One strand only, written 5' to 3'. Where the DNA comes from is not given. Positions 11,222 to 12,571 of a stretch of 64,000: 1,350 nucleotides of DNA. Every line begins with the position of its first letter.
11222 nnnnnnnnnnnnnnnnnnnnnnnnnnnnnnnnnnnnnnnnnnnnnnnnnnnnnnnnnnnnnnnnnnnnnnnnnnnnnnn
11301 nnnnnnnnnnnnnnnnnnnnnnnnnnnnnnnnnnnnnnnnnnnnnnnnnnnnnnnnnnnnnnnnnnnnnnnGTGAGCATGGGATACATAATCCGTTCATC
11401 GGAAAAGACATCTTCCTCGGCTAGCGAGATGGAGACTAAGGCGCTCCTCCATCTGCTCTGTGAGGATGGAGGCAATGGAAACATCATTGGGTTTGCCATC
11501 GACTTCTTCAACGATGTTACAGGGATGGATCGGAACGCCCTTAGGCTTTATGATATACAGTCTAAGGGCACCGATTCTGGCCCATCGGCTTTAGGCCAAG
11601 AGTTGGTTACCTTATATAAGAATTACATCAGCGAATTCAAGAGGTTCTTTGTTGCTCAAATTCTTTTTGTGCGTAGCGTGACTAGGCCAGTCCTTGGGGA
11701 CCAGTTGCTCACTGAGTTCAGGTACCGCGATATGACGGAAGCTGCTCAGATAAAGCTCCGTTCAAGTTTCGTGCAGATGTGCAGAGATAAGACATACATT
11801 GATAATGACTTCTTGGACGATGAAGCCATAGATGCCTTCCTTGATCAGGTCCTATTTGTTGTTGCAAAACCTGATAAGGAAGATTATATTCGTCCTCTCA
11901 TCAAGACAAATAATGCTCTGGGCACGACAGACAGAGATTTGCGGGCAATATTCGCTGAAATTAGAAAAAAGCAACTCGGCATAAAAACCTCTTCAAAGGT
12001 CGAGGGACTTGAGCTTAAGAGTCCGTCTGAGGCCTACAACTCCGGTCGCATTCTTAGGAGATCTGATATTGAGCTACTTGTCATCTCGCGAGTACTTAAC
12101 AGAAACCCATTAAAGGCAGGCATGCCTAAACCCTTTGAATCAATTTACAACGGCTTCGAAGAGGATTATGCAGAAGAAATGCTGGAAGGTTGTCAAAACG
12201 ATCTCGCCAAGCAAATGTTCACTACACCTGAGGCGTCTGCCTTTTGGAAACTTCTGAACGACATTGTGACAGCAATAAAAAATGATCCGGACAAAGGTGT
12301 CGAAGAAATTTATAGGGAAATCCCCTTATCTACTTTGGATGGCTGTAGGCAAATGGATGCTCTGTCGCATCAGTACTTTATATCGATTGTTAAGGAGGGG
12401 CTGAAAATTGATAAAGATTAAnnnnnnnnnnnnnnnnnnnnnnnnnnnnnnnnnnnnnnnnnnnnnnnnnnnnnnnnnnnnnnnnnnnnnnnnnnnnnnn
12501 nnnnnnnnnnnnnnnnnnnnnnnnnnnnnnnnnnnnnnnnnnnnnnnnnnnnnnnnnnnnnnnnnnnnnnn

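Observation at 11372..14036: Candidate undescribed two-gene system: 349-aa unknown protein translationally coupled to a 542-aa SMC/RecF-like ATPase with a catalytically degenerate head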

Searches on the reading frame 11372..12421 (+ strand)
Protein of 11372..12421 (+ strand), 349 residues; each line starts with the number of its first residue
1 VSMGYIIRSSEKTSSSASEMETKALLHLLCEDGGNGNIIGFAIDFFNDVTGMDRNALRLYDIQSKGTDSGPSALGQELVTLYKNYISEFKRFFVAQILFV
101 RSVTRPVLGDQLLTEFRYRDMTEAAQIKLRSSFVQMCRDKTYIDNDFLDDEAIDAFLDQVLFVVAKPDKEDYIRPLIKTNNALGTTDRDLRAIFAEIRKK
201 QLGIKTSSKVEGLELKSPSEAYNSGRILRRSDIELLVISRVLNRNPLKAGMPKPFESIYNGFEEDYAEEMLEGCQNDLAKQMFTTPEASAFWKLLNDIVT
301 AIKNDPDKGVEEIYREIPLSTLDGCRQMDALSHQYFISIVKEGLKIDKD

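Call 3: search_protein_families(library=pfam, proteins=[window:11372-12421:+], max_evalue=1)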
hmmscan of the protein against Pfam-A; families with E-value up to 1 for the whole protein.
window:11372-12421:+ (349 aa): 0 families

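Call 4: search_protein_families(library=padloc, proteins=[window:11372-12421:+], max_evalue=1)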
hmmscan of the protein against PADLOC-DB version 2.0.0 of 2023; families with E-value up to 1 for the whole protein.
window:11372-12421:+ (349 aa): 5 families
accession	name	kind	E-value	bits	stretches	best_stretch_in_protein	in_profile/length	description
PDLC04521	PDC-M22A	-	2.1e-128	426.7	1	3-345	1-342/343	-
PDLC04520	PDC-M22A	-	3.1e-71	238.4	1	3-345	1-337/340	-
PDLC04524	PDC-M22A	-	1.5e-55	186.8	1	3-265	1-262/267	-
PDLC04522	PDC-M22A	-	8.9e-16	56.3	1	95-345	22-267/271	-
PDLC04523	PDC-M22A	-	3e-11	41.1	1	18-343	5-335/339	-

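Call 6: search_protein_families(library=ncbifam, proteins=[window:11372-12421:+], max_evalue=1)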
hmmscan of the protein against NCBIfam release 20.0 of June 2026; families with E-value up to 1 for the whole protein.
window:11372-12421:+ (349 aa): 0 families

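Call 8: search_solved_structures(query=window:11372-12421:+, max_evalue=10)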
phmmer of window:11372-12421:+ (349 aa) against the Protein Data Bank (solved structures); distinct sequences matched with E-value up to 10: 0.

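Call 10: find_homologous_proteins(query=window:11372-12421:+)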
Query window:11372-12421:+ (349 aa): 236 proteins with E <= 0.001 among 2533 candidates; the best 120 are listed.
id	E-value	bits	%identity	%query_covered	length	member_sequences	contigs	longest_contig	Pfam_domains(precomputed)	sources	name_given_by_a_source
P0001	2.8e-219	745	97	99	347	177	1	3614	-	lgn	-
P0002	6.0e-198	675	88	99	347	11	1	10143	-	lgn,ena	-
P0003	1.1e-192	658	86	99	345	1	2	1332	-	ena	-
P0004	6.3e-192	655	85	99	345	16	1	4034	-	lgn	-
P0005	1.3e-191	654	86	99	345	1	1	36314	-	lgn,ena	-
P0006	3.3e-191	653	86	99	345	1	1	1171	-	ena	-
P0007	4.9e-191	652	85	99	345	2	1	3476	-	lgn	-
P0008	4.0e-189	646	85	99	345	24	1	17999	-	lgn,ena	-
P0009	1.1e-170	585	98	78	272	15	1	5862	-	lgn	-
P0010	3.9e-151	521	99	70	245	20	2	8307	-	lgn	-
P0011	7.6e-142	491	63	98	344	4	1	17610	-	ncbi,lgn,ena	-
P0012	2.0e-139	483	63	98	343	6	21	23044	-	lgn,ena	-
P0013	2.7e-139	482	64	98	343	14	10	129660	-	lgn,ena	-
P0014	3.9e-139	482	62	99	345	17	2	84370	-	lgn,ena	-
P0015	6.1e-139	481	63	98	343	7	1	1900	-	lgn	-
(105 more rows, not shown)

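Call 13: search_solved_structures(query=A1, max_evalue=10, show_alignments=3)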
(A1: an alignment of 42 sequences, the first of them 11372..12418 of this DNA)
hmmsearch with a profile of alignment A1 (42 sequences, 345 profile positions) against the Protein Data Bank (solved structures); distinct sequences matched with E-value up to 10: 1.
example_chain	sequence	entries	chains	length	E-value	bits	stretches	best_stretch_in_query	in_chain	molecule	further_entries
4gmq_A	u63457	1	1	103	0.64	12.5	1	121-180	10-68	Putative ribosome associated protein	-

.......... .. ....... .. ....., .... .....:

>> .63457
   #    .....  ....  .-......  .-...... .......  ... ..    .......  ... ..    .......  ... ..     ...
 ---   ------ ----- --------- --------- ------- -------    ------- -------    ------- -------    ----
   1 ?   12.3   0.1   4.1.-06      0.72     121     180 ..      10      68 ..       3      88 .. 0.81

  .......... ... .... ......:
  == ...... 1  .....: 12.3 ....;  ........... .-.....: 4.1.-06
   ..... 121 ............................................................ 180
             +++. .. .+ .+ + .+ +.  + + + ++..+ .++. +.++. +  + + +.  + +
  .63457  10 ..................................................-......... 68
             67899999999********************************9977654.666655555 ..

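Call 14: find_related_loci(query=A1, collection=genome_contigs, flank=8000)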
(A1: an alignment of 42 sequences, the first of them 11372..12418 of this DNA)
Query A1 (349 aa) in genome_contigs; peptide patterns used: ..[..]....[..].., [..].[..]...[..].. (x = any residue, [..] = any of these).
183 stretches matched a pattern; 166 encode a relative of the query (tblastn E <= 1e-3); the best 80 are kept; 80 distinct loci.
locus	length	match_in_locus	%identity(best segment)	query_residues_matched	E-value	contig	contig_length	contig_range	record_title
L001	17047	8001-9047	99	1-349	0e+0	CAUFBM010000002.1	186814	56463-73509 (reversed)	MAG TPA_asm: uncultured Collinsella sp. isolate ERR10149254_bin.9_MetaWRAP_v1.3_MAG genome assembly, contig: ERZ19086776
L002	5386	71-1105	61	3-347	5e-130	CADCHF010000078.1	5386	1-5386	MAG: uncultured Coriobacteriaceae bacterium isolate RUG14646 genome assembly, contig: RUG14646_asm_78, whole genome shot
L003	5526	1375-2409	61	3-347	6e-130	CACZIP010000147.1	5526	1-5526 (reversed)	MAG: uncultured Coriobacteriaceae bacterium isolate RUG12647 genome assembly, contig: RUG12647_asm_147, whole genome sho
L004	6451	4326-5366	54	1-344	3e-120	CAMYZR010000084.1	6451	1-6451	MAG TPA_asm: uncultured Atopobiaceae bacterium isolate SRR10912535_bin.56_metaWRAP_v1.3_MAG genome assembly, contig: ERZ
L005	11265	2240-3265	43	3-345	1e-85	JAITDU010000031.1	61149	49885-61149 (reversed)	MAG: Coriobacteriales bacterium isolate Nm470_bin152 k119_421239, whole genome shotgun sequence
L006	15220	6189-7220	41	3-345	8e-86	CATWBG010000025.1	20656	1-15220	MAG TPA_asm: uncultured Collinsella sp. isolate ERR10960941_bin.10_MetaWRAP_v1.3_MAG genome assembly, contig: ERZ1853443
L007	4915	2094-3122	43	2-345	3e-82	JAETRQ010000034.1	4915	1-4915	MAG: Eubacteriaceae bacterium isolate S30_Bin2 scaffold_10101, whole genome shotgun sequence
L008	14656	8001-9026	42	2-344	6e-81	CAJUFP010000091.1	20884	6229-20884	MAG TPA_asm: uncultured Hungatella sp. isolate MGBC128920 genome assembly, contig: MGBC128920.91, whole genome shotgun s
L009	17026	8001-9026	42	2-344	6e-81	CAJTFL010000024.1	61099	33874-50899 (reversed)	Lachnospiraceae bacterium isolate C49_72_CC_BP genome assembly, contig: MGBC000168.24, whole genome shotgun sequence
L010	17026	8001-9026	42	3-345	7e-80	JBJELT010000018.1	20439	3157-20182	MAG: Oliverpabstia sp. isolate SARD16_bin.044 NODE_1266_length_20439_cov_36.297930, whole genome shotgun sequence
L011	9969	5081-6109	40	2-345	1e-77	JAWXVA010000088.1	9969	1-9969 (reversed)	MAG: Eubacteriales bacterium isolate FM_63_G117_IV NODE_3576_length_9970_cov_9.263885, whole genome shotgun sequence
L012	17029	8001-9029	40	3-346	2e-77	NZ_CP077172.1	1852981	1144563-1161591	Fusobacterium nucleatum strain SB042 chromosome, complete genome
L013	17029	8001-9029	38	2-343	2e-76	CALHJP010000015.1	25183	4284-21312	MAG TPA_asm: uncultured Collinsella sp. isolate ERR1620341_bin.47_CONCOCT_v1.1_MAG genome assembly, contig: ERZ658750.14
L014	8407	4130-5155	40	3-345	2e-76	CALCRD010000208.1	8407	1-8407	MAG TPA_asm: uncultured Bacillus sp. isolate SRR1561991_bin.107_CONCOCT_v1.1_MAG genome assembly, contig: ERZ724030.6473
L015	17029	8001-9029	38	2-343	3e-76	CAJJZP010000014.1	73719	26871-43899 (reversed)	MAG TPA_asm: uncultured Collinsella sp. isolate ERR1190573-bin.15 genome assembly, contig: NODE_188_length_73719_cov_6.9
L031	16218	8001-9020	39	3-344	2e-73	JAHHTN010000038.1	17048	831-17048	MAG: Faecalimonas sp. isolate MAG083 MAG083_38, whole genome shotgun sequence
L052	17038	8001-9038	39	3-345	1e-70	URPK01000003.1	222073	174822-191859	uncultured Collinsella sp. isolate UMGS1219 genome assembly, contig: NODE_20_length_222073_cov_11.691917, whole genome s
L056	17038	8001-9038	39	3-345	1e-69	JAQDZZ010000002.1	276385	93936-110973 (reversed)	Coriobacteriaceae bacterium AM22-12AC-r AM22-12AC-r.Scaf2, whole genome shotgun sequence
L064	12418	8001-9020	38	2-344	2e-68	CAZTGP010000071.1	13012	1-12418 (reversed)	MAG TPA_asm: uncultured Roseburia sp. isolate SRP192927_co8_41 genome assembly, contig: NODE_4358_length_13012_cov_30.29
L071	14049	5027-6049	37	3-344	2e-66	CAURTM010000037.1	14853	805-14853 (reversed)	MAG TPA_asm: uncultured Streptococcus sp. isolate ERR9969185_bin.30_MetaWRAP_v1.3_MAG genome assembly, contig: ERZ216159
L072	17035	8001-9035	36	2-347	2e-66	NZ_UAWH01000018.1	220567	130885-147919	Clostridium paraputrificum strain NCTC11833, whole genome shotgun sequence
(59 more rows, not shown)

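Call 19: predict_structure(alignment_id=A1)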
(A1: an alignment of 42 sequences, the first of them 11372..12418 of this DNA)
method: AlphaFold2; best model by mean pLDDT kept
length: 349 residues; sequences in the alignment: 42
mean_pLDDT: 88.6   pTM: 0.86
mean pLDDT of the five models: 88.6, 87.3, 86.5, 86.5, 83.4
residues with pLDDT >= 90: 235; 70-90: 87; 50-70: 21; < 50: 6
segments of 3 or more residues with pLDDT < 50: none
pLDDT, mean of each block of 10 residues (from residue 1): 65 68 94 76 90 94 90 94 92 94 86 89 97 93 84 96 94 84 76 95 84 90 90 91 85 94 92 94 86 92 93 96 95 96 68
secondary structure, 60 per line:
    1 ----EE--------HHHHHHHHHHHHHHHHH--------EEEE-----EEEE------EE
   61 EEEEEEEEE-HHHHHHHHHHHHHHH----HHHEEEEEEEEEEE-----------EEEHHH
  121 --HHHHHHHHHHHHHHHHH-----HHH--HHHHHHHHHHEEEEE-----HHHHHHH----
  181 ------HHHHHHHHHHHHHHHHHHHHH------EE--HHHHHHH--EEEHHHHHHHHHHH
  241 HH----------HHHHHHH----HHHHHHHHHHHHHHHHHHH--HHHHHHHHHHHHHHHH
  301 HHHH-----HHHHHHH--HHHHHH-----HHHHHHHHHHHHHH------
elements in order: H15-31 E40-43 E49-52 E59-69 H71-85 E93-103 E115-117 H123-139 H150-159 E160-164 H170-176 H187-207 H218-224 E227-229 H230-242 H253-259 H264-282 H285-304 H310-316 H319-324 H330-343

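Call 22: fold_search(model_id=the predicted structure, library=pdb)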
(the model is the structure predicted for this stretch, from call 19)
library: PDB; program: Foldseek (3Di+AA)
matches with E <= 10: 104; with E <= 0.001: 3
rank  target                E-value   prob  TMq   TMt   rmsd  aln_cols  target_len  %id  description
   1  9hr5_A                1.3e-04  1.00  0.39  0.36  17.5       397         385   12  Salmonella enterica Lamassu LmuA nuclease tetramer bound to DNA duplex (released 2025-10-01)
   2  9hr5_C                1.3e-04  1.00  0.38  0.34  17.8       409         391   11  Salmonella enterica Lamassu LmuA nuclease tetramer bound to DNA duplex (released 2025-10-01)
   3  9nxx_D                6.9e-04  1.00  0.37  0.35  17.9       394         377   10  LmuA_conformation 1 (released 2025-12-17)
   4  9nxx_B                1.0e-03  1.00  0.37  0.34  18.3       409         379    9  LmuA_conformation 1 (released 2025-12-17)
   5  6wan_D                2.8e-03  1.00  0.36  0.30   8.1       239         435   10  Structure of Acinetobacter baumannii Cap4 SAVED/CARF-domain containing receptor with the cyclic trinucleotide 3'3'3'-c (released 2020-06-17)
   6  9c1m_G                3.1e-03  1.00  0.40  0.33  13.5       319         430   11  HerA-DUF assembly 1 (released 2025-06-04)
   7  6vm6_F                5.1e-03  1.00  0.36  0.30   8.3       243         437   11  Structure of Acinetobacter baumannii Cap4 SAVED/CARF-domain containing receptor with the cyclic trinucleotide 2'3'3'-c (released 2020-06-17)
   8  9ny5_A                5.3e-03  0.95  0.30  0.31  16.6       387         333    9  LmuABC_apo (released 2025-12-17)
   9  9hqx_A                5.6e-03  0.98  0.34  0.32  17.6       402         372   14  Salmonella enterica Lamassu LmuACB bound to DNA duplex (released 2025-10-01)
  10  6wan_F                5.9e-03  1.00  0.37  0.32   7.9       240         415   10  Structure of Acinetobacter baumannii Cap4 SAVED/CARF-domain containing receptor with the cyclic trinucleotide 3'3'3'-c (released 2020-06-17)
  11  6vm6_B                5.9e-03  1.00  0.37  0.30   8.3       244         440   11  Structure of Acinetobacter baumannii Cap4 SAVED/CARF-domain containing receptor with the cyclic trinucleotide 2'3'3'-c (released 2020-06-17)
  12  6vm6_C                6.5e-03  1.00  0.36  0.30   8.2       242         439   10  Structure of Acinetobacter baumannii Cap4 SAVED/CARF-domain containing receptor with the cyclic trinucleotide 2'3'3'-c (released 2020-06-17)
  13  6wam_E                7.2e-03  1.00  0.36  0.31   8.1       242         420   11  Structure of Acinetobacter baumannii Cap4 SAVED/CARF-domain containing receptor (released 2020-06-17)
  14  6wam_F                8.3e-03  1.00  0.37  0.31   8.0       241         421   11  Structure of Acinetobacter baumannii Cap4 SAVED/CARF-domain containing receptor (released 2020-06-17)
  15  6wam_B                9.2e-03  1.00  0.36  0.30   7.7       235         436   10  Structure of Acinetobacter baumannii Cap4 SAVED/CARF-domain containing receptor (released 2020-06-17)
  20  9nxx_C                1.2e-02  0.90  0.29  0.29  16.0       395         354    9  LmuA_conformation 1 (released 2025-12-17)
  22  9nxx_A                1.9e-02  0.75  0.25  0.25  16.2       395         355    9  LmuA_conformation 1 (released 2025-12-17)
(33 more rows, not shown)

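Call 35: search_protein_families(library=pfam, alignment_id=A1, max_evalue=1)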
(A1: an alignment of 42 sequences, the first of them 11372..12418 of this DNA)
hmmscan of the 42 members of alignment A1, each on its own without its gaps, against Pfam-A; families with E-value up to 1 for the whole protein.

A. member 1, window:11372-12418:+ (349 aa): 0 families

B. families by the number of members that match (of 42 scanned): 36 families (the first 25 are shown)
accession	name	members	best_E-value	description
PF16717.10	RAC_head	5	0.0027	Ribosome-associated complex head domain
PF23864.1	DUF7222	3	0.0064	Domain of unknown function (DUF7222)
PF12921.12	ATP13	2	3.5e-05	Mitochondrial ATPase expression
PF23925.1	A-sol_ELP1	2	0.0084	ELP1 alpha-solenoid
PF25414.1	zf-C2H2_Z280C_D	2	0.0091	Z280C/D-like C2H2 zinc finger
PF19065.6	P8_CR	2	0.025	Minor capsid protein P8 central region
PF04958.18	AstA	2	0.058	Arginine N-succinyltransferase beta subunit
PF15565.11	Imm30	2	0.16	Immunity protein 30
PF15339.11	Afaf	1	0.0053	Acrosome formation-associated factor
PF23538.1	Teneurin_ABD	1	0.011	Teneurin antibiotic-binding-like domain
PF19552.4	DUF6075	1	0.014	Family of unknown function (DUF6075)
PF19225.6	Spo16_N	1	0.025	Spo16 protein, N-terminal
PF04805.17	Pox_E10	1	0.034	E10-like protein conserved region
PF16213.11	DCB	1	0.045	Mon2/Sec7/BIG1-like, dimerisation and cyclophilin-binding domain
PF05698.19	Trigger_C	1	0.046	Bacterial trigger factor protein (TF) C-terminus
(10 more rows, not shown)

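Call 46: search_dna_similar(query=window:11378-12418:+, collection=plasmids, mode=protein, max_rows=15)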
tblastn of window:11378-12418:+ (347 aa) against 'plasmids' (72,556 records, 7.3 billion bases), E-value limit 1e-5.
Records with a match: 2; places in all: 2; records where one place covers at least 80% of the query: 2.
Best place of each record, by identity: <60% 2.
By first word of the organism name: Paenibacillus 1; Cytobacillus 1.
By predicted mobility (MOB-suite, as given by PLSDB): mobilizable 1; non-mobilizable 1.
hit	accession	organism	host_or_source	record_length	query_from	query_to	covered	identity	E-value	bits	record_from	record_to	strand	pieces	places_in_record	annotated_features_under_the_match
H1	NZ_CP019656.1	Paenibacillus larvae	honeybees,cell culture,foul brood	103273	23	343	93%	38.9%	2e-62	222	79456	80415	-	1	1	hypothetical protein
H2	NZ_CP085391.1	Cytobacillus firmus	single cell,soil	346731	39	342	88%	33.1%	4e-44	169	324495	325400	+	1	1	hypothetical protein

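Call 47: search_dna_similar(query=window:11378-12418:+, collection=phages, mode=protein, max_rows=15)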
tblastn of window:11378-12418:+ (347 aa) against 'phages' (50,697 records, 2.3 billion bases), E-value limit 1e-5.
No match.

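Call 49: search_protein_families(library=pfam, proteins=[L071:2015-5005:+, L072:5974-6600:+, L064:5370-6527:+, L031:3583-4560:+, L052:11780-12454:+, L056:5165-6595:-], max_evalue=0.001)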
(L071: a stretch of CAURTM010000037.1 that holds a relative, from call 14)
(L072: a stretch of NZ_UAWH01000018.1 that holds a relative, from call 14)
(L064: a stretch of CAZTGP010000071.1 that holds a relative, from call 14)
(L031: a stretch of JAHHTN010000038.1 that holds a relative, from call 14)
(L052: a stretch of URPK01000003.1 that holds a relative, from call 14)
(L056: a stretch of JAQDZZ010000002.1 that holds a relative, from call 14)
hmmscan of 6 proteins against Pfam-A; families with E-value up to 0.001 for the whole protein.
L071:2015-5005:+ (996 aa): 7 families
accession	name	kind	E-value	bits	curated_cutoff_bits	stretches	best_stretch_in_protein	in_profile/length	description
PF18766.7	SWI2_SNF2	-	9.2e-49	166.5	26.7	1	263-491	1-209/221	SWI2/SNF2 ATPase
PF22679.2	T1R_D3-like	-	3.2e-46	158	27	1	520-689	2-158/158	Type I restriction enzyme subunit R domain 3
PF04851.21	ResIII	-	6.3e-35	120.9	22.5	1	259-427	3-163/164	Type III restriction enzyme, res subunit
PF12008.13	EcoR124_C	-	1.8e-26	93.8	23.1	1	712-972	1-257/260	Type I restriction and modification enzyme - subunit R C terminal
PF04313.20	HSDR_N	-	1.3e-22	81.1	25.1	1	7-204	4-194/198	Type I restriction enzyme R protein N terminus (HSDR_N)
PF00270.35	DEAD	-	3.1e-10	40.5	26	1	262-414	2-142/167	DEAD/DEAH box helicase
PF00176.29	SNF2-rel_dom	-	1.1e-05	25.1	24.9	1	263-429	1-166/290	SNF2-related domain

L072:5974-6600:+ (208 aa): 1 family
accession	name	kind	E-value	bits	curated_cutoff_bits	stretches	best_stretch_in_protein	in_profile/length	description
PF00239.26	Resolvase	-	6.4e-30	104.6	23.3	1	8-158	2-145/145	Resolvase, N terminal domain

L064:5370-6527:+ (385 aa): 1 family
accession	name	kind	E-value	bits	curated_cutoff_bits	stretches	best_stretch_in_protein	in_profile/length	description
PF00145.23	DNA_methylase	-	6.9e-113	377.8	22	1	69-373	1-323/324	C-5 cytosine-specific DNA methylase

L031:3583-4560:+ (325 aa): 1 family
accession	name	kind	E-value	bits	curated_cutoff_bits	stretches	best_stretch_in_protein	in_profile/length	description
PF01420.25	Methylase_S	-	8.9e-07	29.7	22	1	21-205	2-167/168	Type I restriction modification DNA specificity domain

L052:11780-12454:+ (224 aa): 1 family
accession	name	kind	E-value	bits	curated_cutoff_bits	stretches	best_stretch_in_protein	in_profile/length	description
PF12686.12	DUF3800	-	1.3e-06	29.6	21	1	7-184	2-144/149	Protein of unknown function (DUF3800)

L056:5165-6595:- (476 aa): 1 family
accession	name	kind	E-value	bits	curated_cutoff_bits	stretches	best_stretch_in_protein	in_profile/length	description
PF08808.17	RES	-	3.5e-06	27.6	23.2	1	242-381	20-137/157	RES domain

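Call 73: get_annotated_region(hit=H1, flank=6000)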
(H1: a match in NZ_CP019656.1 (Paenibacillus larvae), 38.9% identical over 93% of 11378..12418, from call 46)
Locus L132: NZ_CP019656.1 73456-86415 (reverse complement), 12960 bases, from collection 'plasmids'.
description: Paenibacillus larvae subsp. larvae strain Eric_III plasmid unnamed1, complete sequence
organism: Paenibacillus larvae (NCBI taxid 147375)
taxonomy: Bacteria; Bacillota; Bacilli; Bacillales; Paenibacillaceae; Paenibacillus; Paenibacillus larvae
host: -; source: honeybees,cell culture,foul brood; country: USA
typing (MOB-suite, as given by PLSDB): mobilizable; replicon rep_cluster_2241; relaxase MOBP
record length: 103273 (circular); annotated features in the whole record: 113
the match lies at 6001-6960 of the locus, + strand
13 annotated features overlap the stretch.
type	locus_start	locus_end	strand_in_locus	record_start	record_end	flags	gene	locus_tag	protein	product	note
CDS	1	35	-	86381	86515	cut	-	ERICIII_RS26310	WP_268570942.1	hypothetical protein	-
CDS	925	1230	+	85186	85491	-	-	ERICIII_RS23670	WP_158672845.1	hypothetical protein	-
CDS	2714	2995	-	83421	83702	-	-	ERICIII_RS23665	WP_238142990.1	hypothetical protein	-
CDS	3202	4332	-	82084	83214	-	-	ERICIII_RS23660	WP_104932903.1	Fic family protein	-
CDS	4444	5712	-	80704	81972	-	-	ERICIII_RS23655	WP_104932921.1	DNA polymerase IV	-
CDS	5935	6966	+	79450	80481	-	-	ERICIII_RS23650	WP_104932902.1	hypothetical protein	-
CDS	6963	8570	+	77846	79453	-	-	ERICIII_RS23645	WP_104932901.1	hypothetical protein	-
CDS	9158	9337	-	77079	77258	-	-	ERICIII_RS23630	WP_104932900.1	hypothetical protein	-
CDS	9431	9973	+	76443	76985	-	-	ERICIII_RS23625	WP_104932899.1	hypothetical protein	-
CDS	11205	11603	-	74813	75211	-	tnpA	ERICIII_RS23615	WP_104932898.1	IS200/IS605 family transposase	-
CDS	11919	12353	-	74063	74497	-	-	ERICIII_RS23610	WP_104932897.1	DUF5348 domain-containing protein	-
CDS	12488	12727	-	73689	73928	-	-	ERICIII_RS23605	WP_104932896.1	hypothetical protein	-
CDS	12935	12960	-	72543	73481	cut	-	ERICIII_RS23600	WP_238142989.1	tyrosine-type recombinase/integrase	GO:0015074 - DNA integration [Evidence IEA]; GO:0006310 - DNA recombination [Evidence IEA]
